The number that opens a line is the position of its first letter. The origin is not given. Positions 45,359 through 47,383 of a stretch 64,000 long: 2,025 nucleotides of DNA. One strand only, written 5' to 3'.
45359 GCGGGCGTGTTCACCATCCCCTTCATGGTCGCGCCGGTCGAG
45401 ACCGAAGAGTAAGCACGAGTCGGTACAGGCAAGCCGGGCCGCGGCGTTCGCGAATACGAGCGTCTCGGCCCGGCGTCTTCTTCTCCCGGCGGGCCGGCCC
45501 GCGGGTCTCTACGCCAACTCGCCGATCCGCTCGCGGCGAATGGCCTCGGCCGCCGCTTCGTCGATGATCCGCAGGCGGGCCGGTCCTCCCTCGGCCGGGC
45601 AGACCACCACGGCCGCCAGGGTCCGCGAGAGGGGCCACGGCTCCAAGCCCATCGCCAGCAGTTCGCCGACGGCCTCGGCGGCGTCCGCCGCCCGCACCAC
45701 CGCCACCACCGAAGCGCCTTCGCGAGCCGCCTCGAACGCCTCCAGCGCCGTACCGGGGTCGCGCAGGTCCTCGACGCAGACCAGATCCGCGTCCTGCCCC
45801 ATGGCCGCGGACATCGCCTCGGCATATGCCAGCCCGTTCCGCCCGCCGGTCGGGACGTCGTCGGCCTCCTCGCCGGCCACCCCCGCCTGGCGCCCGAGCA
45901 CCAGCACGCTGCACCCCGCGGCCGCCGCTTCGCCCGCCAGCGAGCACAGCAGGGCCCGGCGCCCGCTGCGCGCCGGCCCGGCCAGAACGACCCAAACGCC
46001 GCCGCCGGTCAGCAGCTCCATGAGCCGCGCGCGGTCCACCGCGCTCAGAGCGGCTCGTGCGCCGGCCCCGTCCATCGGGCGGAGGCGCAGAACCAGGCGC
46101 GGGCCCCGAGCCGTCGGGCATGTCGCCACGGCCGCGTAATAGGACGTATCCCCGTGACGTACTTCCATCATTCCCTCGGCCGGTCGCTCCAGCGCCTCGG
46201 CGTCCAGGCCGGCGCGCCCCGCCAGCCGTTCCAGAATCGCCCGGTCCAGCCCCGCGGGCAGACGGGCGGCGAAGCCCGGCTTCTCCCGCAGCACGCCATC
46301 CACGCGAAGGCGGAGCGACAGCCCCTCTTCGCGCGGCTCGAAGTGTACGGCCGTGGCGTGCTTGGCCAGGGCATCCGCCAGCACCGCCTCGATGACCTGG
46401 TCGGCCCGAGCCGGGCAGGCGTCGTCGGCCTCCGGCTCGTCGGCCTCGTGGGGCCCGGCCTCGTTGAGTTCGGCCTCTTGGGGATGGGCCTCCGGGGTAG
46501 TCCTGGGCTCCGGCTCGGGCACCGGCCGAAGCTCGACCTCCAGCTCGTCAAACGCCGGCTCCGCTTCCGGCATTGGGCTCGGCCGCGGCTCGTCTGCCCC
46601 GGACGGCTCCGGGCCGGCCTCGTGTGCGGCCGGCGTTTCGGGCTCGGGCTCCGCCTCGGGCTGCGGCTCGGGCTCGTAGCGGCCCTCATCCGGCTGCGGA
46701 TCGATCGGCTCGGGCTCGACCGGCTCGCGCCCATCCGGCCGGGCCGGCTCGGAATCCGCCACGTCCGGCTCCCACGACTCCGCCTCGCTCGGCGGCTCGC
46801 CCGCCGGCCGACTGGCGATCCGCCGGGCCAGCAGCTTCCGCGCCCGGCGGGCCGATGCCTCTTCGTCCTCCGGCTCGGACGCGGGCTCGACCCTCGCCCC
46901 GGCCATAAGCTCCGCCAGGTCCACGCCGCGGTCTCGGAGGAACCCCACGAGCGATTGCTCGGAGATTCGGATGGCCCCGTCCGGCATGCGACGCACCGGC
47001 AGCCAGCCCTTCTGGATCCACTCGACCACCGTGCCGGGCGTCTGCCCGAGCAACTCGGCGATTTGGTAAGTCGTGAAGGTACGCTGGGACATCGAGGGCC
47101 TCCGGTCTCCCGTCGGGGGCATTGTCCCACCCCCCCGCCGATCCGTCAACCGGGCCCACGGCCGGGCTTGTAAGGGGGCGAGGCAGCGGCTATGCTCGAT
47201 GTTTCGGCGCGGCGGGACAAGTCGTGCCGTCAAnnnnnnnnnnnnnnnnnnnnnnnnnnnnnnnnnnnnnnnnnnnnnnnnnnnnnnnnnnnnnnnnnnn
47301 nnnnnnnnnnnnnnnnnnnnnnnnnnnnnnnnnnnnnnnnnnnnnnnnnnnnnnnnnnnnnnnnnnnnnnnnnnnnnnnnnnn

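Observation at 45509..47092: HTH + Pro/Glu-rich linker + GspE-N-like domain with a degenerate Walker A: a pseudo-ATPase DNA-binding fusion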

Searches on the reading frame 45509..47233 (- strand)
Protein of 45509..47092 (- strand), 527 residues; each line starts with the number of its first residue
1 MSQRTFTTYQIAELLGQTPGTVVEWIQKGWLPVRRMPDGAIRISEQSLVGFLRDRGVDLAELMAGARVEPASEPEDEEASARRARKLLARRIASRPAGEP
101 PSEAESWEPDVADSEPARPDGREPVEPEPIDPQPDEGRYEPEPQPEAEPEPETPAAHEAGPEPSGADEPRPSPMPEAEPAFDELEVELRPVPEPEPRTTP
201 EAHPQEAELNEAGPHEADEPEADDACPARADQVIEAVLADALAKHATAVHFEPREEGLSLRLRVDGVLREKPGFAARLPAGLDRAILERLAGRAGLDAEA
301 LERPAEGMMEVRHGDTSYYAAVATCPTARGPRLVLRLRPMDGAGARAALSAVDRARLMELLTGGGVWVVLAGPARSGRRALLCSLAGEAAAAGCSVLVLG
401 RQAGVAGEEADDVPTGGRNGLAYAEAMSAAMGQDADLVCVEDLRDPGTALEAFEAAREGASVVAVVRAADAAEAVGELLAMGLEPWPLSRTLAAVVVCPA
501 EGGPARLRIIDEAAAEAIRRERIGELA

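Call 3: search_protein_families(library=pfam, proteins=[window:45509-47092:-, window:45509-47233:-], max_evalue=1)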
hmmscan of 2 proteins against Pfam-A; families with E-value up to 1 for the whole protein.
window:45509-47092:- (527 aa): 4 families
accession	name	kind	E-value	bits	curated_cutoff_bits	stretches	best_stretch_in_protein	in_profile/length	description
PF00437.27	T2SSE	-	7.3e-24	84.5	24.9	1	232-496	10-273/370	Type II/IV secretion system protein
PF12728.13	HTH_17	-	7.5e-06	26.6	27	1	6-55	2-50/51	Helix-turn-helix domain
PF10743.14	Phage_Cox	-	0.19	12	27.5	1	7-38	13-44/87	Regulatory phage protein cox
PF06470.18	SMC_hinge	-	0.31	11.9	22.5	1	423-466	18-61/116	SMC proteins Flexible Hinge Domain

window:45509-47233:- (574 aa): 4 families
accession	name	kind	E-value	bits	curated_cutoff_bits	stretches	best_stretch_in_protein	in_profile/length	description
PF00437.27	T2SSE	-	9e-24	84.2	24.9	1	279-543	10-273/370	Type II/IV secretion system protein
PF12728.13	HTH_17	-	8.4e-06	26.4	27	1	53-102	2-50/51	Helix-turn-helix domain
PF10743.14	Phage_Cox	-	0.16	12.3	27.5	1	53-85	12-44/87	Regulatory phage protein cox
PF06470.18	SMC_hinge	-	0.37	11.6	22.5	1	470-513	18-61/116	SMC proteins Flexible Hinge Domain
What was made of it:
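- On PilB/GspE/PilT secretion-ATPase superfamily (PF00437 fold): PF00437 scores 84.5 bits against a cut-off of 24.9 (call 3).
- Checked: HTH: Pfam HTH_17 matches aa 6-55 at 26.6 bits, just under the cut-off of 27 (call 3). What is present is the whole PF00437 core: profile positions 10-273 of 370, matching aa 232-496 (call 3).
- Pfam T2SSE scores 84.5 bits and HTH_17 26.6 bits (call 3).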

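Call 4: search_protein_families(library=ncbifam, proteins=[window:45509-47092:-], max_evalue=1)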
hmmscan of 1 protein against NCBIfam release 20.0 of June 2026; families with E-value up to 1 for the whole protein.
window:45509-47092:- (527 aa): 11 families
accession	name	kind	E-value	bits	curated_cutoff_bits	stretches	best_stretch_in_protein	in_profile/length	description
TIGR02533.1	type_II_gspE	equivalog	2.5e-26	92.4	630.25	1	211-496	92-374/486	type II secretion system ATPase GspE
TIGR02538.1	type_IV_pilB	equivalog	9e-26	90.6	675.65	1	210-495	163-446/564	type IV-A pilus assembly ATPase PilB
NF007755.0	PRK10436.1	equivalog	2.8e-24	85.6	617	1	218-496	73-350/465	type II secretion system protein GspE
NF053534.1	T4PilAsmATPsTfpB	equivalog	5.3e-20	71.3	850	1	220-496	194-467/584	type IV pilus assembly ATPase TfpB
NF041000.1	ATPase_ComGA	equivalog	2.1e-17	63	300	1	236-496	2-260/267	competence type IV pilus ATPase ComGA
TIGR01420.1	pilT_fam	subfamily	7.7e-06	25.3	319.1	1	417-479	178-240/343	PilT/PilU family type 4a pilus ATPase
TIGR01764.1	excise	domain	0.00043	20.6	28.8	1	5-52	1-47/49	excisionase family DNA-binding protein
NF033518.0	transpos_IS607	equivalog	0.011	15.2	110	1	10-72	2-66/187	IS607 family transposase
NF046037.1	carphisopro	domain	0.091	13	38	1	10-38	13-41/54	carph-isopro domain-containing protein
NF033787.1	HTH_BldC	subfamily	0.1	12.5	77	1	5-46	2-43/49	BldC family transcriptional regulator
NF011370.0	PRK14789.1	equivalog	0.66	9.6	248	1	20-48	117-145/194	lipoprotein signal peptidase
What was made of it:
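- On Functional PilB/GspE assembly ATPase: NCBIfam equivalog scores are 92 against a 630 cut-off for GspE and 91 against 676 for PilB (call 4).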

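Call 5: search_solved_structures(query=window:45509-47092:-, max_evalue=1, show_alignments=3)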
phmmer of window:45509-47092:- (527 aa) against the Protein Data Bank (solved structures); distinct sequences matched with E-value up to 1: 17.
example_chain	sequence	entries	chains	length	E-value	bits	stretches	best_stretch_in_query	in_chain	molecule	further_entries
5oiu_A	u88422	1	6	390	7e-23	84.7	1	229-495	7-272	Type IV pilus assembly protein PilF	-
6f8l_G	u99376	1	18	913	1e-22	84.2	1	220-495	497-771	Type IV pilus assembly protein PilF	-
5it5_F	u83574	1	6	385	1.1e-22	84.1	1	230-495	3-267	ATP binding motif-containing protein PilF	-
6ejf_A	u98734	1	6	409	1.3e-22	83.9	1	230-495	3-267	Type IV pilus assembly protein PilF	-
1p9r_A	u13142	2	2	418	7.7e-22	81.3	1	211-496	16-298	General secretion pathway protein E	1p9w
3jc8_Ba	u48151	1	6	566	1.4e-21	80.5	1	222-496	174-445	Type IV-A pilus assembly ATPase PilB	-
4kss_A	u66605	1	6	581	2.1e-21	79.9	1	211-496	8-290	Type II secretion system protein E, hemolysin-coregulated protein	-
4ksr_A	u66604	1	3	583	2.1e-21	79.9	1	211-496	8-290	Type II secretion system protein E, Hemolysin-coregulated protein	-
4pht_A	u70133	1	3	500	2.3e-20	76.5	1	209-496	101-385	General secretory pathway protein E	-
5zfr_A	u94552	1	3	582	1.3e-18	70.6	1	230-491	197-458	Type IV pilus biogenesis ATPase PilB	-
6olj_C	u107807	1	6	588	1.9e-18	70.1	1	230-491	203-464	Type IV pilus biogenesis ATPase PilB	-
5tsg_B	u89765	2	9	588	1.9e-18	70.1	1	230-491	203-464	Type IV pilus biogenesis ATPase PilB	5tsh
3jvu_A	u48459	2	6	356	0.14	14.4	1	418-478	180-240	Twitching mobility protein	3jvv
2hin_A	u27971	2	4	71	0.28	13.5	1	12-46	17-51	Repressor protein | Gp39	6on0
2eyu_A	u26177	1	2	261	0.37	13.1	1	417-476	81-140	twitching motility protein PilT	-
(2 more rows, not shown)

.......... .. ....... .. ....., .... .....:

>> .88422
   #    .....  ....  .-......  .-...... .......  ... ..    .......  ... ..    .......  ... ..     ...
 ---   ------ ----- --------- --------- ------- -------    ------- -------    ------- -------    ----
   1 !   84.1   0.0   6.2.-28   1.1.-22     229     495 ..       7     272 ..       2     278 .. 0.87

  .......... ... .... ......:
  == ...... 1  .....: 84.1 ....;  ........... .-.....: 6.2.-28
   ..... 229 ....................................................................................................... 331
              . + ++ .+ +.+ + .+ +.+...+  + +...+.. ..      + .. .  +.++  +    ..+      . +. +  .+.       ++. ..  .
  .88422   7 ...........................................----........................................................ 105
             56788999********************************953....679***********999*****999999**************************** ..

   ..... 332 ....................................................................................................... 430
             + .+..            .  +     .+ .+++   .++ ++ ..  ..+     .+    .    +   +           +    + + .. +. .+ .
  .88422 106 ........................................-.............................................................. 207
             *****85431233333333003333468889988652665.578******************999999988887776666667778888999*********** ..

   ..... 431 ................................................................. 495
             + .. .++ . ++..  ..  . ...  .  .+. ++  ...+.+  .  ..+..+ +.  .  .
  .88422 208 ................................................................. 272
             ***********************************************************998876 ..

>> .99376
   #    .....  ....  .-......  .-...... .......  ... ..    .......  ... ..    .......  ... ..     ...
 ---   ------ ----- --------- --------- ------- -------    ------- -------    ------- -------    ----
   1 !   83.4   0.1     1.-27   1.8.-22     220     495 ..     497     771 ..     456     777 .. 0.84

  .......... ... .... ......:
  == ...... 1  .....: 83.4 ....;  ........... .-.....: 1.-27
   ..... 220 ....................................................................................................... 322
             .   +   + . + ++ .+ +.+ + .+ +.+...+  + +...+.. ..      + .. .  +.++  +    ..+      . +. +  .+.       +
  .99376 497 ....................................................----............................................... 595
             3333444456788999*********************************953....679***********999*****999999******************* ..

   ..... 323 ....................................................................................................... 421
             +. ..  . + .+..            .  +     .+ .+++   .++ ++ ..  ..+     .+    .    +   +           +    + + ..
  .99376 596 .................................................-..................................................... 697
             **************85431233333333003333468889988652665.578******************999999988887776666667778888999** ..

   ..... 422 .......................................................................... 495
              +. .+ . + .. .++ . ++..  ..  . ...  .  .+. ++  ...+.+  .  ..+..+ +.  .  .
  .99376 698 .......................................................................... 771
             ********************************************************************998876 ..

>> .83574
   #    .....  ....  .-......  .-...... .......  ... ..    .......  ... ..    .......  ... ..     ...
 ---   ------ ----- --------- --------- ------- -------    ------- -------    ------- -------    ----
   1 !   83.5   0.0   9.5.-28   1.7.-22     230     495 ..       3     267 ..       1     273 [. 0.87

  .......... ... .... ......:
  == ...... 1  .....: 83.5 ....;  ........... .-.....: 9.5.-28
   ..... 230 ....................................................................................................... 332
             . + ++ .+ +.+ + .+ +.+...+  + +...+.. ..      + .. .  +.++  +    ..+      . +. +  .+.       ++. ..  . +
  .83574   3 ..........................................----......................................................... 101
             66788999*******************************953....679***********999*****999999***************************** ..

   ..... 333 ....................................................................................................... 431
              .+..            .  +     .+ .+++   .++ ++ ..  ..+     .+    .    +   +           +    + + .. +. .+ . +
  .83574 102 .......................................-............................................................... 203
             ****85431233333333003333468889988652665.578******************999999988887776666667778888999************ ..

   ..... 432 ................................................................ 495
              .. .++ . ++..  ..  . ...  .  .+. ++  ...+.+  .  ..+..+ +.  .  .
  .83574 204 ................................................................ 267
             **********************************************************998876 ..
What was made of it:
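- On PilB/GspE/PilT secretion-ATPase superfamily (PF00437 fold): PDB phmmer gives E about 1e-22 (call 5).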

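Call 6: find_homologous_proteins(query=window:45509-47092:-, max_evalue=0.001)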
Query window:45509-47092:- (527 aa): 25 proteins with E <= 0.001 among 8000 candidates.
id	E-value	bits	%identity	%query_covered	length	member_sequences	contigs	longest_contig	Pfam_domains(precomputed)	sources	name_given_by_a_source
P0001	0.0e+0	1118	100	100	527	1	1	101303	PF12728.14,PF00437.27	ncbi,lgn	-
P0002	4.2e-296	1001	92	100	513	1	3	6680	PF12728.14,PF00437.27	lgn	-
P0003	4.3e-99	351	48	59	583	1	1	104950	PF12728.14,PF00437.27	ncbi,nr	ncbi:MAG: Flp pilus assembly complex ATPase component TadA [Phycisphaerae bacterium]|nr:Flp pilus as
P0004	3.3e-67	246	42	47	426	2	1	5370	PF12728.14,PF00437.27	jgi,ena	-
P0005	5.5e-59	219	34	94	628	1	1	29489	PF00437.27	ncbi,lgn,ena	-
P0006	6.5e-53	199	35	97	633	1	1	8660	PF00437.27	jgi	jgi:type II secretory ATPase GspE/PulE/Tfp pilus assembly ATPase PilB-like protein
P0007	9.4e-52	195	41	51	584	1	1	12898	PF00437.27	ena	-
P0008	5.1e-46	176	34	94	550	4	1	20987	PF00437.27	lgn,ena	-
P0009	2.3e-36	144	52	12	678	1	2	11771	PF00437.27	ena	-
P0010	1.6e-21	95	30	50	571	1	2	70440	PF05157.21,PF00437.27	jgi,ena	-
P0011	2.7e-21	94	30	52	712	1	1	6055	PF13847.13,PF05157.21,PF13649.13,PF00437.27,PF01135.26,PF08241.19,PF08242.19,PF25199.2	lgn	-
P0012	4.7e-20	90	30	50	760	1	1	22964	PF05157.21,PF13649.13,PF00437.27,PF01135.26,PF08241.19,PF25199.2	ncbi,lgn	-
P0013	1.5e-17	82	27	55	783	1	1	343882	PF05157.21,PF00437.27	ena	-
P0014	6.0e-17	80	29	54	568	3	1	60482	PF05157.21,PF00437.27,PF13191.13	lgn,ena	-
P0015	3.7e-16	77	29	53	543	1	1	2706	PF05157.21,PF00437.27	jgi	jgi:type IV pilus assembly protein PilB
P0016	1.3e-15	76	28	50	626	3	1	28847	PF05157.21,PF00437.27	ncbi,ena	-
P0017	5.2e-15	74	28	51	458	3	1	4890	PF00437.27,PF13604.13,PF13191.13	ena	-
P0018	1.0e-14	73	27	52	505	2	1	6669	PF05157.21,PF00437.27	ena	-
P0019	2.5e-14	71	30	50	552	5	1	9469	PF05157.21,PF00437.27,PF13191.13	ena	-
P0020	1.3e-12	66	31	46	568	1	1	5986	PF05157.21,PF00437.27,PF25199.2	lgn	-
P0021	1.9e-12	65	31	50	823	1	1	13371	PF05157.21,PF00437.27,PF00072.31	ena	-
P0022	4.2e-12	64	26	50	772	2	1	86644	PF05157.21,PF00437.27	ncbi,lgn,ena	-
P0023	4.4e-8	51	23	54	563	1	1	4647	PF00437.27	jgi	-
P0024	1.4e-7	49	23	54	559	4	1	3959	PF00437.27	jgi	jgi:general secretion pathway protein E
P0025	2.0e-7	49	21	63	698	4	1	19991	PF00437.27,PF00072.31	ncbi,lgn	-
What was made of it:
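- Closest known: MshE / MshEN c-di-GMP receptor domain. Same: It is found at the N-terminus of many PilB/GspE/MshE ATPases, including the canonical homologues P0010-P0022 recovered here (call 6).
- Checked: The ATG at 47092 gives a 527-aa protein identical to database protein P0001 (call 6).
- Canonical PilB homologues in the same search do carry PF05157 (call 6), so the test is informative.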

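Call 13: find_encoding_contigs(protein=P0001, flank=10000, max_places=3)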
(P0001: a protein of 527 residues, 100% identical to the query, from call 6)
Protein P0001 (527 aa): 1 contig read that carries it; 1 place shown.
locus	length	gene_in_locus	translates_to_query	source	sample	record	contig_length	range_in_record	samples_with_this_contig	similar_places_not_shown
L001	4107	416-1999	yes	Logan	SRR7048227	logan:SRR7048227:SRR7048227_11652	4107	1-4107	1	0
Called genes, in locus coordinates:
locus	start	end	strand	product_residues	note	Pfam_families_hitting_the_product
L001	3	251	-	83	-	?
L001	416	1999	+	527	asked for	PF12728:HTH_17 (weak), PF00437:T2SSE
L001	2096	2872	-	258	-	-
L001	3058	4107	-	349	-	?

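Call 14: find_encoding_contigs(protein=P0003, flank=10000, max_places=3)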
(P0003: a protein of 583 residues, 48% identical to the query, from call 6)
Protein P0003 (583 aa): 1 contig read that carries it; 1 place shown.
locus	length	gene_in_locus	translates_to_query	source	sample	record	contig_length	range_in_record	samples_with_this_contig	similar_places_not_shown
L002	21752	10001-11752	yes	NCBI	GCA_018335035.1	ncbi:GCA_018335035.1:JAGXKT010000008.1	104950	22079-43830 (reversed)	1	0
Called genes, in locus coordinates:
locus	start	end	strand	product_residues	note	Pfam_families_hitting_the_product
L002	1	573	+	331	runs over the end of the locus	PF08666:SAF (weak), PF13144:ChapFlgA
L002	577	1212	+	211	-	PF02107:FlgH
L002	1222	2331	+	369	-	PF02119:FlgI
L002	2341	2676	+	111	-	-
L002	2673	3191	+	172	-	PF05130:FlgN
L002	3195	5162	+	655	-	PF22638:FlgK_D1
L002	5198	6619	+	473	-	PF00669:Flagellin_N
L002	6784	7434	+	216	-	PF14559:TPR_19 (weak), PF23914:TPR_CcmH_CycH (weak), PF13432:TPR_16, PF14559:TPR_19, PF13424:TPR_12 (weak), PF00515:TPR_1 (weak), PF13181:TPR_8 (weak), PF14559:TPR_19 (weak), +13 more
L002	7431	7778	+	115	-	PF05400:FliT (weak)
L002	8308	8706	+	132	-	PF01936:NYN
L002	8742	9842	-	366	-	PF00180:Iso_dh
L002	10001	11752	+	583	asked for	PF12728:HTH_17 (weak), PF00437:T2SSE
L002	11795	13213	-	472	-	PF14691:Fer4_20, PF00070:Pyr_redox (faint), PF07992:Pyr_redox_2, PF13450:NAD_binding_8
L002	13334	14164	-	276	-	PF00175:NAD_binding_1 (weak), PF10418:DHODB_Fe-S_bind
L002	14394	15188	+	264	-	-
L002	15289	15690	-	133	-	-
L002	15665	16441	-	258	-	PF07963:N_methyl (faint)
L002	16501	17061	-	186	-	-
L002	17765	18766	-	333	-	PF01368:DHH, PF02272:DHHA1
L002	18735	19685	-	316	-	PF06574:FAD_syn, PF01467:CTP_transf_like (faint), PF01687:Flavokinase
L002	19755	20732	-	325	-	PF01256:Carb_kinase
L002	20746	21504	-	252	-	PF00731:AIRC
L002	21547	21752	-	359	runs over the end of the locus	PF00814:TsaD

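Call 15: find_encoding_contigs(protein=P0005, flank=10000, max_places=2)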
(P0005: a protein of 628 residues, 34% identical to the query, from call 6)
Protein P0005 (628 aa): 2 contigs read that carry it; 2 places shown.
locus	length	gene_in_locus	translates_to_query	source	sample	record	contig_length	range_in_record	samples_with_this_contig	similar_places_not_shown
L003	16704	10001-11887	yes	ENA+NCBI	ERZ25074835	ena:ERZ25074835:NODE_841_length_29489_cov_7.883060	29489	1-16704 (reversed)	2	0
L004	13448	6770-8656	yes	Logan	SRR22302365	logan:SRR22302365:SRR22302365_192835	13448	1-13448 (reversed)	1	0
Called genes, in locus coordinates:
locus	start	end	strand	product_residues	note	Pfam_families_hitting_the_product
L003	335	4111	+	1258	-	PF22599:SecDF_P1_head, PF00036:EF-hand_1 (faint), PF02355:SecD_SecF_C, PF13405:EF-hand_6 (faint), PF13499:EF-hand_7 (faint), PF03176:MMPL, PF02355:SecD_SecF_C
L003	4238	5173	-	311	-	PF01261:AP_endonuc_2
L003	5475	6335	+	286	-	PF07883:Cupin_2 (weak), PF00165:HTH_AraC (weak), PF12833:HTH_18, PF00165:HTH_AraC (weak)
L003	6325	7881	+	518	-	-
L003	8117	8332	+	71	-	PF01197:Ribosomal_L31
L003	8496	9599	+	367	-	PF03462:PCRF, PF00472:RF-1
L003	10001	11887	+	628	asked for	PF00437:T2SSE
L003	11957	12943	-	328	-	PF01073:3Beta_HSD, PF01370:Epimerase, PF02719:Polysacc_synt_2, PF04321:RmlD_sub_bind, PF05368:NmrA, PF07993:NAD_binding_4 (faint), PF13460:NAD_binding_10, PF16363:GDP_Man_Dehyd, +1 more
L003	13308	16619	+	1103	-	PF17757:UvrB_inter, PF02559:CarD_TRCF_RID, PF04851:ResIII, PF00270:DEAD, PF00271:Helicase_C, PF03461:TRCF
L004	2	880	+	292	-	?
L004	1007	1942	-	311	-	PF01261:AP_endonuc_2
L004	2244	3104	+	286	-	PF07883:Cupin_2 (weak), PF00165:HTH_AraC (weak), PF12833:HTH_18, PF00165:HTH_AraC (weak)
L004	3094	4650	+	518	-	-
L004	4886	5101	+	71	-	PF01197:Ribosomal_L31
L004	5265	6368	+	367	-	PF03462:PCRF, PF00472:RF-1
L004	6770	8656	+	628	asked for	PF00437:T2SSE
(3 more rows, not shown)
